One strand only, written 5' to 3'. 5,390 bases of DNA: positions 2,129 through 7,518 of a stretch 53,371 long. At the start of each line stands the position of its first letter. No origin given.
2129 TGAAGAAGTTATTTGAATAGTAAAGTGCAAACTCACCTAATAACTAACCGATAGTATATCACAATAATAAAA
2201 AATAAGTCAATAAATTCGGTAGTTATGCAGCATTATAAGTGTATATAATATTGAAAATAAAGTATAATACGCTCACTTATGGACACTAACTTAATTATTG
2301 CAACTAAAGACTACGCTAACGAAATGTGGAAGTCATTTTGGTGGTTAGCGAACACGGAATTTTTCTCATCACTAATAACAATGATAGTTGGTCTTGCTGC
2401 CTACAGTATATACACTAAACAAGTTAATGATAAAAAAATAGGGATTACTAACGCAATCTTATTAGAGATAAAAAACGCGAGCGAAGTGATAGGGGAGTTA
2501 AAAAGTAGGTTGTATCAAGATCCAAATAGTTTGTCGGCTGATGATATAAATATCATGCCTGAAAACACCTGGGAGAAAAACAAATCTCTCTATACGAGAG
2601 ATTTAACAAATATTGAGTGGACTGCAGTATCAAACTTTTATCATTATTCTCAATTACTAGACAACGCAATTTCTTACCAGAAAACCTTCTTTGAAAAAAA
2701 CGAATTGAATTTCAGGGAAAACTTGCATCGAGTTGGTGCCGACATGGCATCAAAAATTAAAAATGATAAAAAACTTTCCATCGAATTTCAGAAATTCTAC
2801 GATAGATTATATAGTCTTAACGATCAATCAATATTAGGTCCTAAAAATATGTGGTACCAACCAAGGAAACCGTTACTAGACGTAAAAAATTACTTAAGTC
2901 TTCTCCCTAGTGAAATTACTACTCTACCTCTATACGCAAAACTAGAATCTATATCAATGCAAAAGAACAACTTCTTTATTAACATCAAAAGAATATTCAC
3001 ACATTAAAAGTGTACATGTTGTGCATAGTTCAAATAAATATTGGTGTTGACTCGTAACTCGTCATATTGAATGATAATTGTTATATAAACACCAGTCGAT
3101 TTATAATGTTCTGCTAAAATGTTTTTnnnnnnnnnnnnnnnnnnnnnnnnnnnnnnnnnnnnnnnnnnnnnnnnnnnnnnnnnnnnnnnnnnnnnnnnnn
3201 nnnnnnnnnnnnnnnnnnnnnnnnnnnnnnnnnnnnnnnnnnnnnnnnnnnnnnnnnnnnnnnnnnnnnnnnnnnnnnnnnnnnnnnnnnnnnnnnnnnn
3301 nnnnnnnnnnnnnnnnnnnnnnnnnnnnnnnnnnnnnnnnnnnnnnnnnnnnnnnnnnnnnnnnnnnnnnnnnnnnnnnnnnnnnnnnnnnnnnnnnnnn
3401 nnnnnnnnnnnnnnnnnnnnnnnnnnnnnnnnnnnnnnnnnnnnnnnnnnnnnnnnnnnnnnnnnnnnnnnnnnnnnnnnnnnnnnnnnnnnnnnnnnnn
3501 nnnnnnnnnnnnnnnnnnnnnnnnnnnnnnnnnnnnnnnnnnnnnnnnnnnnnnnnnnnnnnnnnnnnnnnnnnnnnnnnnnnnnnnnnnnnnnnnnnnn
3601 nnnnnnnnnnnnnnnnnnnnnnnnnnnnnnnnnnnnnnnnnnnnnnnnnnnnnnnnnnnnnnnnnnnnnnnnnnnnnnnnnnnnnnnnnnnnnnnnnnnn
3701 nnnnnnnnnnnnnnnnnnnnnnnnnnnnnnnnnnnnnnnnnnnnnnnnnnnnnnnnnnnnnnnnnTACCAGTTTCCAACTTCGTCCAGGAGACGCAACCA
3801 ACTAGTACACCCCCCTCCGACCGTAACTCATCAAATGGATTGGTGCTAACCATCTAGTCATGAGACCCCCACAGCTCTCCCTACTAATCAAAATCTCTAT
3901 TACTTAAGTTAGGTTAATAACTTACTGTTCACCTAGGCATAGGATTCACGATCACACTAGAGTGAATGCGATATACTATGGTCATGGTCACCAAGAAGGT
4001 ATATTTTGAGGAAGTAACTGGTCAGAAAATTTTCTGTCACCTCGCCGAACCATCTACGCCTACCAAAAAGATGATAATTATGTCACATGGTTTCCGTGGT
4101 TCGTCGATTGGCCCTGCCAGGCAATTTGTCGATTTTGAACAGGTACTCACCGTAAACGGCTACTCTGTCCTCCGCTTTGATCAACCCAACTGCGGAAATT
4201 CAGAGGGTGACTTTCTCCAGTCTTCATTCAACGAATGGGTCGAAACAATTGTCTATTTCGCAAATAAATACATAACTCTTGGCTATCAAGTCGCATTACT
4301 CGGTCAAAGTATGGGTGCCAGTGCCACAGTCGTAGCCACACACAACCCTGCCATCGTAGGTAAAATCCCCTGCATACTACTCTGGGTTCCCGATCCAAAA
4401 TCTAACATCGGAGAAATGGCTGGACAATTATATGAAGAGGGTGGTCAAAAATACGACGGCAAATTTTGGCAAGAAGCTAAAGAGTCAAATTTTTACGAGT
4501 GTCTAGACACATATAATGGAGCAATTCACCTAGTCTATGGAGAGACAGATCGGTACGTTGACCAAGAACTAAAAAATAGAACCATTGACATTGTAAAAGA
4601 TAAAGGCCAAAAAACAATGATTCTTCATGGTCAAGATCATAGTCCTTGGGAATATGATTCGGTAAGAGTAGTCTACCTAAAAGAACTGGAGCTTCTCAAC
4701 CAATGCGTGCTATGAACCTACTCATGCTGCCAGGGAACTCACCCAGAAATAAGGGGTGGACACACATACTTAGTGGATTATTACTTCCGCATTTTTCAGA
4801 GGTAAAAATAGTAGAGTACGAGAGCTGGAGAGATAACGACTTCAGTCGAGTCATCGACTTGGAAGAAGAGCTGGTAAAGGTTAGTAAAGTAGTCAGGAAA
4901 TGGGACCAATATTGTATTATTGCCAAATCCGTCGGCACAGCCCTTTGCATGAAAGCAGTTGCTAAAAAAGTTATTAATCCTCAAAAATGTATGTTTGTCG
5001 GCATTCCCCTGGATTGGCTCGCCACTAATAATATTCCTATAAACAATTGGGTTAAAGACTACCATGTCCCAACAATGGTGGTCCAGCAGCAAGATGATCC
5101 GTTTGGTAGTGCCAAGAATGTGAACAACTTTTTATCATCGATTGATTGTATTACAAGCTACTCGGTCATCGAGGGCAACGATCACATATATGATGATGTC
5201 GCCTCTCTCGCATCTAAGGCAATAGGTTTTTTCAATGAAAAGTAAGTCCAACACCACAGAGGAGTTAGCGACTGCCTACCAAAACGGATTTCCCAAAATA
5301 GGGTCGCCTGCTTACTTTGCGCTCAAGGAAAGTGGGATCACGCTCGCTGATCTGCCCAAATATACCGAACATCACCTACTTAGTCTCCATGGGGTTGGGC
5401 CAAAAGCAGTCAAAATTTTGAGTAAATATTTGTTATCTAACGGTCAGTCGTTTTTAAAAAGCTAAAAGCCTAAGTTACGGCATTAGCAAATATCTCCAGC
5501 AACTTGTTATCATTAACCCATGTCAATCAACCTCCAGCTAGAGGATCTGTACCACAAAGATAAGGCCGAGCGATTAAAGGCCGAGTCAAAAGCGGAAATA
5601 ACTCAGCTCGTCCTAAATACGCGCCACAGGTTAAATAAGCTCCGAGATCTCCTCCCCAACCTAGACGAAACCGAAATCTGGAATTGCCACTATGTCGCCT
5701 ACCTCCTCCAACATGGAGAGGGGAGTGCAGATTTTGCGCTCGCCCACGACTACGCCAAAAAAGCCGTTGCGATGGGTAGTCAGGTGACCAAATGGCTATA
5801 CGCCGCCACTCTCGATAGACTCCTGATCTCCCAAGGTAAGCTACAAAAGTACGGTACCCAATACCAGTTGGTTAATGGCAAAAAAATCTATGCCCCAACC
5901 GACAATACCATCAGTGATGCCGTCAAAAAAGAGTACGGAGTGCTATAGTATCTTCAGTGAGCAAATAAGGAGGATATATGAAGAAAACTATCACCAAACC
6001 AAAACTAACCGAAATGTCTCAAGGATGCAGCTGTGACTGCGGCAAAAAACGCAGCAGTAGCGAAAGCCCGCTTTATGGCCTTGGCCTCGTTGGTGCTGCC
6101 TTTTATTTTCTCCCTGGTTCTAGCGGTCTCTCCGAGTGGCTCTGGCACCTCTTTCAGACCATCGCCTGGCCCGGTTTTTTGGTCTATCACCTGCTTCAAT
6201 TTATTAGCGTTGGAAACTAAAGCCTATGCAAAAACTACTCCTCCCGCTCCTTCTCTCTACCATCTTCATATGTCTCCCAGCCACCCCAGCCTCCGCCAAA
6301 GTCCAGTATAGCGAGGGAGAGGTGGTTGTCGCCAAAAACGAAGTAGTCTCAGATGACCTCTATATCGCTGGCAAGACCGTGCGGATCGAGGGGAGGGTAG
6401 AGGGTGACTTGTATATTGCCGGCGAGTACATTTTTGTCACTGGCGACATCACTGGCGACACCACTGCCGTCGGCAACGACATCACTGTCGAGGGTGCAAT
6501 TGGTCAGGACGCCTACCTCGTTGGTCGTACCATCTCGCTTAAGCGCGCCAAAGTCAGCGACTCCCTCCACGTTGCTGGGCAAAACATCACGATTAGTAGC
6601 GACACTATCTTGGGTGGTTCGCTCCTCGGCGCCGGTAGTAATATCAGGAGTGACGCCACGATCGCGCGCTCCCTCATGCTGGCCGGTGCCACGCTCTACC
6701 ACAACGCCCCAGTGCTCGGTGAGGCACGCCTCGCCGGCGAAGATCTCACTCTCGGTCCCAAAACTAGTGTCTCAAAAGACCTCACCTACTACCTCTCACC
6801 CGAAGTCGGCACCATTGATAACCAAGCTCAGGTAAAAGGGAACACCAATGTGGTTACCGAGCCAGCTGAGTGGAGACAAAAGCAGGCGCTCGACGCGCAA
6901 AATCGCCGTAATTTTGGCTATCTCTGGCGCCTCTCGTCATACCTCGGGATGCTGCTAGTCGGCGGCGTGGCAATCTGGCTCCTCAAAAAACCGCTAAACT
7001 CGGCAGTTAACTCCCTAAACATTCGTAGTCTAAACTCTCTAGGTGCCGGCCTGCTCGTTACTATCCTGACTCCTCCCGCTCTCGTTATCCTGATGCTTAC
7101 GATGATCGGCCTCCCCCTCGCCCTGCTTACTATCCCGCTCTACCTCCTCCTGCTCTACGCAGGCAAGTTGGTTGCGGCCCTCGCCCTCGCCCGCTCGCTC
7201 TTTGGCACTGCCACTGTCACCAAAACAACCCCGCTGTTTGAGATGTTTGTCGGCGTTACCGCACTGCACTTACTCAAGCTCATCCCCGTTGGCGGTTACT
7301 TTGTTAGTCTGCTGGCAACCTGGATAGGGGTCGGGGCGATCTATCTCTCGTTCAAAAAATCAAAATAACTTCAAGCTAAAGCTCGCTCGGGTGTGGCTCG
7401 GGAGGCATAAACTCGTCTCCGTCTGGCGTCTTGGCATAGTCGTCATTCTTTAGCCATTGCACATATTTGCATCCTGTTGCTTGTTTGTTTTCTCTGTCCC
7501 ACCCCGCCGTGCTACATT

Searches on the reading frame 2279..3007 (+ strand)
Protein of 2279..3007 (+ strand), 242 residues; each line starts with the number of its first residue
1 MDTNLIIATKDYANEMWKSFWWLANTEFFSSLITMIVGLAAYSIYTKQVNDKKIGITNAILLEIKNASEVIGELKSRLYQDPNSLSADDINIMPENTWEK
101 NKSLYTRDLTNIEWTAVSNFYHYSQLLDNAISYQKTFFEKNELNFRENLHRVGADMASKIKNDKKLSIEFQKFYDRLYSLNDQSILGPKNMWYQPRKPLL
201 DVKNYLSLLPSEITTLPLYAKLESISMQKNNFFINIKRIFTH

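Call 12: search_protein_families(library=pfam, max_evalue=0.01, proteins=[window:2279-3007:+])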
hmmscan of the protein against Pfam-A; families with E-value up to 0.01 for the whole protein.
window:2279-3007:+ (242 aa): 0 families

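Call 41: find_encoding_contigs(protein=window:2279-3007:+, flank=10000, max_places=4)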
Protein window:2279-3007:+ (242 aa): no gene with exactly this product is on record in the collection.

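Call 43: search_protein_families(library=padloc, max_evalue=0.001, proteins=[window:2279-3007:+])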
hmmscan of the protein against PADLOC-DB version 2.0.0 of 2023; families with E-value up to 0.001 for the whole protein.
window:2279-3007:+ (242 aa): 0 families

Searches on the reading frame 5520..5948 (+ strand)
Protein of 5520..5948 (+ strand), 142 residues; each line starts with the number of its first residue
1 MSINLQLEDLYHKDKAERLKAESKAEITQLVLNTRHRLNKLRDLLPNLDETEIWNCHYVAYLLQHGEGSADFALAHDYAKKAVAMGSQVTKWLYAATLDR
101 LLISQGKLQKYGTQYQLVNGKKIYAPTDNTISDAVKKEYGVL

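Call 12: search_protein_families(library=pfam, max_evalue=0.01, proteins=[window:5520-5948:+])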
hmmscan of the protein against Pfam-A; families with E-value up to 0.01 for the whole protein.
window:5520-5948:+ (142 aa): 1 family
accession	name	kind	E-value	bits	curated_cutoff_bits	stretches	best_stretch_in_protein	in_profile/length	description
PF20329.3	DUF6624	-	0.0014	18.5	27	1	75-140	87-153/173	Family of unknown function (DUF6624)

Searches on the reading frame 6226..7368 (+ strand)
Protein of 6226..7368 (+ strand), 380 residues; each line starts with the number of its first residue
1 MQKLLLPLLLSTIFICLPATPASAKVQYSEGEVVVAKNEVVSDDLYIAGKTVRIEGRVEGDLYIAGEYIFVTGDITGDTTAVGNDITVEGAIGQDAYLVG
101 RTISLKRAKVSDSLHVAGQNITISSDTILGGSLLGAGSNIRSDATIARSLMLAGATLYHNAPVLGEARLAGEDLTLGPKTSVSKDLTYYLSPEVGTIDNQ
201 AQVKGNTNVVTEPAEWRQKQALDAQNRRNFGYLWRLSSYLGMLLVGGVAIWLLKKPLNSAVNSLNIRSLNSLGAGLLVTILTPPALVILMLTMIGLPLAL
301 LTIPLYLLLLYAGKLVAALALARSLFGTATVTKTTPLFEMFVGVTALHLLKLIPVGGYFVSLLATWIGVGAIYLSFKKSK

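Call 12: search_protein_families(library=pfam, max_evalue=0.01, proteins=[window:6226-7368:+])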
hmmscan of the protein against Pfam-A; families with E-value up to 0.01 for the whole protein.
window:6226-7368:+ (380 aa): 1 family
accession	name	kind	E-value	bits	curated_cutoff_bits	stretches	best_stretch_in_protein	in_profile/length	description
PF25084.1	LbH_EIF2B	-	8.4e-05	23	54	1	102-180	28-103/105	EIF2B subunit epsilon LbH domain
